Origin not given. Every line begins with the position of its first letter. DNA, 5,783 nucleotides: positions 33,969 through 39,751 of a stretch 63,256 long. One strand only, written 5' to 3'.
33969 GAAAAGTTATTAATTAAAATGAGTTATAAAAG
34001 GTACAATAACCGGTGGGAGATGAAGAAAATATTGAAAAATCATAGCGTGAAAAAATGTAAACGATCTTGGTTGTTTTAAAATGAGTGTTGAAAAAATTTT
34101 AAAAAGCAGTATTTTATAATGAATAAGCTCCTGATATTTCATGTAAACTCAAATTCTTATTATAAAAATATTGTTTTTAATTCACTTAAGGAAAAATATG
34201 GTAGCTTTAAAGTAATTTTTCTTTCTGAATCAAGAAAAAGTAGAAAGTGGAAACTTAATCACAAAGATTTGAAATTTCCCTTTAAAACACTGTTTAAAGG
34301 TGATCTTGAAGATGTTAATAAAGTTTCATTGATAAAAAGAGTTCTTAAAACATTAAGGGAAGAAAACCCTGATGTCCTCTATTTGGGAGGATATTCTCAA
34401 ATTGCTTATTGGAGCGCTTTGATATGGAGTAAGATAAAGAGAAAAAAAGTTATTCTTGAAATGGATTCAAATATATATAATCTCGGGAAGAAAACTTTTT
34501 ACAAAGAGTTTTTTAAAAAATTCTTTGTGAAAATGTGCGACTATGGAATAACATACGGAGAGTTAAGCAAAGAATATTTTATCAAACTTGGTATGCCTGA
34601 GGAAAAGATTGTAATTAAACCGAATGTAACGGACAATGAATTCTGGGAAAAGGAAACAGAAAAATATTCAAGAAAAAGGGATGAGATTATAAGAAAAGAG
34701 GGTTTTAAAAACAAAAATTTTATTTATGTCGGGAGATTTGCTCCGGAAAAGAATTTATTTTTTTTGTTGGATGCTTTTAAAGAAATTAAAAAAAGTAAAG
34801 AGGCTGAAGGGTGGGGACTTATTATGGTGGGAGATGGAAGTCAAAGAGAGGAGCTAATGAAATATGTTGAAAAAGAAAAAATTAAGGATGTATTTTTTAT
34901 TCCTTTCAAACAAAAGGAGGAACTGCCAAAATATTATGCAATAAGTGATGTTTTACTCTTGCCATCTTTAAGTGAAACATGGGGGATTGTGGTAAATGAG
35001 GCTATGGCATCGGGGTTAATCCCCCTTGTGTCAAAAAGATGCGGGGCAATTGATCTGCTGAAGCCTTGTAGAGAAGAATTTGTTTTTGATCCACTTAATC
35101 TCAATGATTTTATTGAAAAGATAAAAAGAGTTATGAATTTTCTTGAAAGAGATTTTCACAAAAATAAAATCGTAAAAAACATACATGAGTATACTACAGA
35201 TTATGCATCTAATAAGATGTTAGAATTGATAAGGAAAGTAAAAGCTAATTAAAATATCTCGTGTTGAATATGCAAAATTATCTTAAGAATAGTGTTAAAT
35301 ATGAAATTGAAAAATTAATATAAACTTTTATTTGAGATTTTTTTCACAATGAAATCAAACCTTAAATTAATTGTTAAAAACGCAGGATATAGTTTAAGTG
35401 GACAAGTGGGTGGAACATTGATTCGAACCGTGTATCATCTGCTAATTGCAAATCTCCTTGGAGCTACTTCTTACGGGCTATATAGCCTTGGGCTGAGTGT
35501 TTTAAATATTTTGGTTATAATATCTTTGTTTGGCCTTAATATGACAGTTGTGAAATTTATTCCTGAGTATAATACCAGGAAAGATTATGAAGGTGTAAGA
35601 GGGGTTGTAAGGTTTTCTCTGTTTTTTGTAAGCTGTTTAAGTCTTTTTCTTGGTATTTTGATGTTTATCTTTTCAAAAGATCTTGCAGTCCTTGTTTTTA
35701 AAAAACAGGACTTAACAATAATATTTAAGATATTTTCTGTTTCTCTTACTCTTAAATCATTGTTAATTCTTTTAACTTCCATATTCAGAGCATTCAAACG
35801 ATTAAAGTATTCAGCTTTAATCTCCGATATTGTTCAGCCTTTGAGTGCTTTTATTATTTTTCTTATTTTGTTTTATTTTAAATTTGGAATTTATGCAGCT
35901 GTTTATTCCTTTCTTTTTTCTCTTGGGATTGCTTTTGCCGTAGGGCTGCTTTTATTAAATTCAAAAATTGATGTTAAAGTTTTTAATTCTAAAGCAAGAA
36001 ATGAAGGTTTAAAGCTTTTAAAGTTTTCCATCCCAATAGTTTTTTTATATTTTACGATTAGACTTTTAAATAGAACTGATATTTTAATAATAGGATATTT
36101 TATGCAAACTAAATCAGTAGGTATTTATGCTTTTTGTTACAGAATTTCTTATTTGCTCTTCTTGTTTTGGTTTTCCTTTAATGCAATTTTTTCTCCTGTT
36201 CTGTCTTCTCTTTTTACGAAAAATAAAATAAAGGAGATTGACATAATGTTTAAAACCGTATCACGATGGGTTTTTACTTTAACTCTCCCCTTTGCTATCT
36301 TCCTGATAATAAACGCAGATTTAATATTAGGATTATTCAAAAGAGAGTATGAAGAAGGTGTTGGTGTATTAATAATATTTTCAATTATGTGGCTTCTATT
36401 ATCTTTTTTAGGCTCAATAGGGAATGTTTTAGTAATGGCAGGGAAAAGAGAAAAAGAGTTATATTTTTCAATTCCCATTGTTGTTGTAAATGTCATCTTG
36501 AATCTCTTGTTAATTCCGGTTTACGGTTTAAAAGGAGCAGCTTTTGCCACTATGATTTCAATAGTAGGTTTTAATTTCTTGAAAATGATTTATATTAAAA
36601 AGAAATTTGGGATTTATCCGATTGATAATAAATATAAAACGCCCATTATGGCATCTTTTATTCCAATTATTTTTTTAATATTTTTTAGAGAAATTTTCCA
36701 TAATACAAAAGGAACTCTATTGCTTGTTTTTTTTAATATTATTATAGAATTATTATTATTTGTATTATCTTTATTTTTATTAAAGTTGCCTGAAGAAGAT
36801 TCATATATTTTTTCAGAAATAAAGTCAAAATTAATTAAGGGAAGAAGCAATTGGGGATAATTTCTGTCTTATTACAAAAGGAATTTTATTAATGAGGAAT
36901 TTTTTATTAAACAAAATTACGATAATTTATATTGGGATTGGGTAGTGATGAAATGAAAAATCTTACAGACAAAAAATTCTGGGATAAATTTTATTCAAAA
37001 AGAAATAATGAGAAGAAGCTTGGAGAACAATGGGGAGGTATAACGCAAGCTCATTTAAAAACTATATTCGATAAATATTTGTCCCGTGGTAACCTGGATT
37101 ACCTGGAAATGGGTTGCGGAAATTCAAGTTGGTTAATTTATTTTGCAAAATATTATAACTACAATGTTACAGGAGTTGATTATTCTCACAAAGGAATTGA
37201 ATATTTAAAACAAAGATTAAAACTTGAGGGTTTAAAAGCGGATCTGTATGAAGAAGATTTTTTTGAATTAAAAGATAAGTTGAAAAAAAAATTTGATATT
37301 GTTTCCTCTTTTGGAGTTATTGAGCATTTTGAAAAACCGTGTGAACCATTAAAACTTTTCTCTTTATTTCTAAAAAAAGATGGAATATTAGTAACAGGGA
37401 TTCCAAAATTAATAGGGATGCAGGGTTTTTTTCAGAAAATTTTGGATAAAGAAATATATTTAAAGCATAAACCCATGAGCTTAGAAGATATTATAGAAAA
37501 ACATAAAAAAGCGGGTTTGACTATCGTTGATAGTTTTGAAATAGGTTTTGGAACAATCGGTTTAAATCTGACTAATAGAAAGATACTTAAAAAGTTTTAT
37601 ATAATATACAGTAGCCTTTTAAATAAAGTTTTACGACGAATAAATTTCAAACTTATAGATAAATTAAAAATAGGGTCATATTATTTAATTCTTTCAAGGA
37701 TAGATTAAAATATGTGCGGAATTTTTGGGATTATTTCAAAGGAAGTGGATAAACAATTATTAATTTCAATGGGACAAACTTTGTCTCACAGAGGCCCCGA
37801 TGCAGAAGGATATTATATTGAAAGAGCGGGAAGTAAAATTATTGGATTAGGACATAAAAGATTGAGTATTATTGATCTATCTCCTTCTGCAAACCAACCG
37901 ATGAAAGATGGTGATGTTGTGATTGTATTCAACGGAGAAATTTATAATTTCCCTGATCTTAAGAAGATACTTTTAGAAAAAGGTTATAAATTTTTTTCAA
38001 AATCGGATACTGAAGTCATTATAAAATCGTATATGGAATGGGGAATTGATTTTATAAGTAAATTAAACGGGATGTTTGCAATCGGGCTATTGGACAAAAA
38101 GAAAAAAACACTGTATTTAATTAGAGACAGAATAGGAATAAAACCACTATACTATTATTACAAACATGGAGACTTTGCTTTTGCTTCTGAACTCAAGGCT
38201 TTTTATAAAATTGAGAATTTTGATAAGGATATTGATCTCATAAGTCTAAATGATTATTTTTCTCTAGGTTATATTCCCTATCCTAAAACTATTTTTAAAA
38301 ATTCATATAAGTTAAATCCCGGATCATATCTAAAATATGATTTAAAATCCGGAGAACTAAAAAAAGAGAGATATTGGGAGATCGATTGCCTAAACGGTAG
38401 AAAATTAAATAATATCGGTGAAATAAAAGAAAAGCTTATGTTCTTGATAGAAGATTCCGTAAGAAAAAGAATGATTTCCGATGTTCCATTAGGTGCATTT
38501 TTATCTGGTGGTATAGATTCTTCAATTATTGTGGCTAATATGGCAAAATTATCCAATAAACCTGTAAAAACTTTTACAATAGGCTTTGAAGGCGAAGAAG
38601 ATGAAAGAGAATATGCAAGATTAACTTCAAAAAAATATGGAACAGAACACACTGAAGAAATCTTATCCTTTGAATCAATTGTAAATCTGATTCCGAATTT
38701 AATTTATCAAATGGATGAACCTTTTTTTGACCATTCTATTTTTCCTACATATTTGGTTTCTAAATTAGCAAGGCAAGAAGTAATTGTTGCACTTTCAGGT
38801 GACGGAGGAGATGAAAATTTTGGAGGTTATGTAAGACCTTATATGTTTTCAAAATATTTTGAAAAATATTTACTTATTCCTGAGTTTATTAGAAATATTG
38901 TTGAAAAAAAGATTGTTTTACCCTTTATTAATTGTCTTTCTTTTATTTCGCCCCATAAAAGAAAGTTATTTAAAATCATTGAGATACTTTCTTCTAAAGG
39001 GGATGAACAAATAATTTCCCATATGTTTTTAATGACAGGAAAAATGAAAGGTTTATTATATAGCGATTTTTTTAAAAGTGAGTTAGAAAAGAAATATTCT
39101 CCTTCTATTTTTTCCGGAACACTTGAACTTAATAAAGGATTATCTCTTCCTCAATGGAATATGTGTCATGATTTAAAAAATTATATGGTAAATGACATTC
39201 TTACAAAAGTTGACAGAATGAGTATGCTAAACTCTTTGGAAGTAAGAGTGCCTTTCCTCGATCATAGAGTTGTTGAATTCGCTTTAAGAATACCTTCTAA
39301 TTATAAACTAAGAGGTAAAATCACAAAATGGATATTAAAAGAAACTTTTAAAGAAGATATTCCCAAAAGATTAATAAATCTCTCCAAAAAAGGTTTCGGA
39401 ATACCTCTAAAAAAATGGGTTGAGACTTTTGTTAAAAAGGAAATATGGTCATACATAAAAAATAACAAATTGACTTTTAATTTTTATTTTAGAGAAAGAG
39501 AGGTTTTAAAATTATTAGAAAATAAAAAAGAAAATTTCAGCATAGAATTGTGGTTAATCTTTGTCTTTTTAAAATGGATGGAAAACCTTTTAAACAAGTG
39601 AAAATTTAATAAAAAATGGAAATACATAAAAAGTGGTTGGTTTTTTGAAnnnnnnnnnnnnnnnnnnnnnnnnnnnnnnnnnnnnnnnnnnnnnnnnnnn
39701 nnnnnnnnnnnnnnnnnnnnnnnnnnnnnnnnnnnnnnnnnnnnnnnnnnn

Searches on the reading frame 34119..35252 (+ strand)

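Call 7: search_protein_families(library=pfam, proteins=[window:34119-35252:+], max_evalue=0.00001)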
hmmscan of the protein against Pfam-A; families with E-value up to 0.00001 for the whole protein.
window:34119-35252:+ (377 aa): 3 families
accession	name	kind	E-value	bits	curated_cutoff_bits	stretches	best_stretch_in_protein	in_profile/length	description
PF00534.26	Glycos_transf_1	-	2.4e-33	115.5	26.4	1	187-340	2-157/172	Glycosyl transferases group 1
PF13692.12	Glyco_trans_1_4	-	1.3e-25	90.8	27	1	199-339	2-140/142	Glycosyl transferases group 1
PF20706.3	GT4-conflict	-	4.2e-08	33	26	1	195-327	194-328/385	Family 4 Glycosyltransferase in conflict systems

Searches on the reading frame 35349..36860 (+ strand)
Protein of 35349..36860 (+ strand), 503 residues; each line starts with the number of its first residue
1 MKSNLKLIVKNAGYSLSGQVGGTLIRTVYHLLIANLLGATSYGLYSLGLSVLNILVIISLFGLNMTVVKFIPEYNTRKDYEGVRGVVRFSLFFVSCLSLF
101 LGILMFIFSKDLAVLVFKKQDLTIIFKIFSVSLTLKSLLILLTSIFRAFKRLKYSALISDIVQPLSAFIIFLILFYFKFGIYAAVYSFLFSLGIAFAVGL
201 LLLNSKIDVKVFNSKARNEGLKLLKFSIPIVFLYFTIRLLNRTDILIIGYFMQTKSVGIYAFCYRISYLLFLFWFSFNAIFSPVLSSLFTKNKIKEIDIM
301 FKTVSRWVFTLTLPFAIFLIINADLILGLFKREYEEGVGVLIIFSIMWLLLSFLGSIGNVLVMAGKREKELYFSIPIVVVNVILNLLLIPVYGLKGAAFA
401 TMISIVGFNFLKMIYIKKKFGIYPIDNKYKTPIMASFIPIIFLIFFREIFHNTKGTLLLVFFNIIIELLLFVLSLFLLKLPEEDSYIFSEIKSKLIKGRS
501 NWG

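Call 7: search_protein_families(library=pfam, proteins=[window:35349-36860:+], max_evalue=0.00001)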
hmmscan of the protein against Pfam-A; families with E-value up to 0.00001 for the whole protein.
window:35349-36860:+ (503 aa): 4 families
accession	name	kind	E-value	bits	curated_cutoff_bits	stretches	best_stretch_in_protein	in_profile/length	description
PF01943.22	Polysacc_synt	-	2e-24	86.9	28.2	1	8-288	1-273/274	Polysaccharide biosynthesis protein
PF13440.11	Polysacc_synt_3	-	5.7e-19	68.9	23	1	33-328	2-281/293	Polysaccharide biosynthesis protein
PF01554.23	MatE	-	2.4e-13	50.5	24.9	2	229-386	1-160/161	MatE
PF03023.19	MurJ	-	5.7e-06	25.6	27.4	1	33-451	1-437/451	Lipid II flippase MurJ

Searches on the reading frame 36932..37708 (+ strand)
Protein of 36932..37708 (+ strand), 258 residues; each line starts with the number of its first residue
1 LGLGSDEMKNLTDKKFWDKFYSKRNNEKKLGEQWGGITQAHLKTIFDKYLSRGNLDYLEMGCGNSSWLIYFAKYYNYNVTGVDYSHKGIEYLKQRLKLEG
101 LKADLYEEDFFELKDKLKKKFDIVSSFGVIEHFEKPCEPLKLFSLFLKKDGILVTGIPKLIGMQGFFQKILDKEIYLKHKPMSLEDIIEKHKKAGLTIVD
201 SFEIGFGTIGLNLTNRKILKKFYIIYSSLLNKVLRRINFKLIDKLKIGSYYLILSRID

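Call 7: search_protein_families(library=pfam, proteins=[window:36932-37708:+], max_evalue=0.00001)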
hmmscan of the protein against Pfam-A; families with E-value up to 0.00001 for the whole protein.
window:36932-37708:+ (258 aa): 6 families
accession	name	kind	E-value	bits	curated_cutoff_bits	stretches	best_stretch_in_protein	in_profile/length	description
PF13847.12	Methyltransf_31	-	5.2e-16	59.1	27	1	53-173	3-125/145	Methyltransferase domain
PF13649.12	Methyltransf_25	-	7.3e-14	52.7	27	1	58-151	2-97/97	Methyltransferase domain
PF08241.18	Methyltransf_11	-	1.1e-13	52.1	21.2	1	58-154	1-94/95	Methyltransferase domain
PF13489.12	Methyltransf_23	-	1.3e-13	51.4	27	1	52-158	21-119/164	Methyltransferase domain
PF08242.18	Methyltransf_12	-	1.2e-11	45.7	30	1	58-153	1-98/98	Methyltransferase domain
PF02353.26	CMAS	-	9.2e-11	42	27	1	41-201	50-215/273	Mycolic acid cyclopropane synthetase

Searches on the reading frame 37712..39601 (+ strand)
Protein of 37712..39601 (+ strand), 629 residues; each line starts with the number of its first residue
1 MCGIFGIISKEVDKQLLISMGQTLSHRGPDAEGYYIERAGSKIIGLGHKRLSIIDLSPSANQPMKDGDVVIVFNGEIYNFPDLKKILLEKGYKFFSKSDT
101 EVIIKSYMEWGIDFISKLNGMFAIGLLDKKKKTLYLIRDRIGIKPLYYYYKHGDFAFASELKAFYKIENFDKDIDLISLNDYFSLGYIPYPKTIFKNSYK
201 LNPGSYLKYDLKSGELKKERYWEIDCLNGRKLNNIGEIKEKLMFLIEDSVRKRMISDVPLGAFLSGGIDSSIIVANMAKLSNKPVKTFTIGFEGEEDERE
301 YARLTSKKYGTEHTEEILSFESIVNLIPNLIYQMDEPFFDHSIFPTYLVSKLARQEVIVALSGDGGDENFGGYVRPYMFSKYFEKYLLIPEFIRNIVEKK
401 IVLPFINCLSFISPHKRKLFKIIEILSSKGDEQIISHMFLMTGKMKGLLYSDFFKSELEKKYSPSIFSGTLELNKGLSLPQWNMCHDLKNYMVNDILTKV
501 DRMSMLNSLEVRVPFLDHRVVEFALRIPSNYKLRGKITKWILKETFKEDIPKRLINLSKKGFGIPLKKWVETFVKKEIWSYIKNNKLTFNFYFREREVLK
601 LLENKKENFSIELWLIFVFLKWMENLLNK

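Call 7: search_protein_families(library=pfam, proteins=[window:37712-39601:+], max_evalue=0.00001)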
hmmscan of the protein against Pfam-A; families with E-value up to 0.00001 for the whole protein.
window:37712-39601:+ (629 aa): 3 families
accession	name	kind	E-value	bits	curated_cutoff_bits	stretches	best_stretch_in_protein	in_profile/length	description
PF00733.27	Asn_synthase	-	5.4e-88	296.4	21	1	245-624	5-354/354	Asparagine synthase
PF13537.11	GATase_7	-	6.9e-43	146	25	1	48-165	1-122/123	Glutamine amidotransferase domain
PF13522.11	GATase_6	-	2.1e-40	138.2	27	1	29-160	1-130/130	Glutamine amidotransferase domain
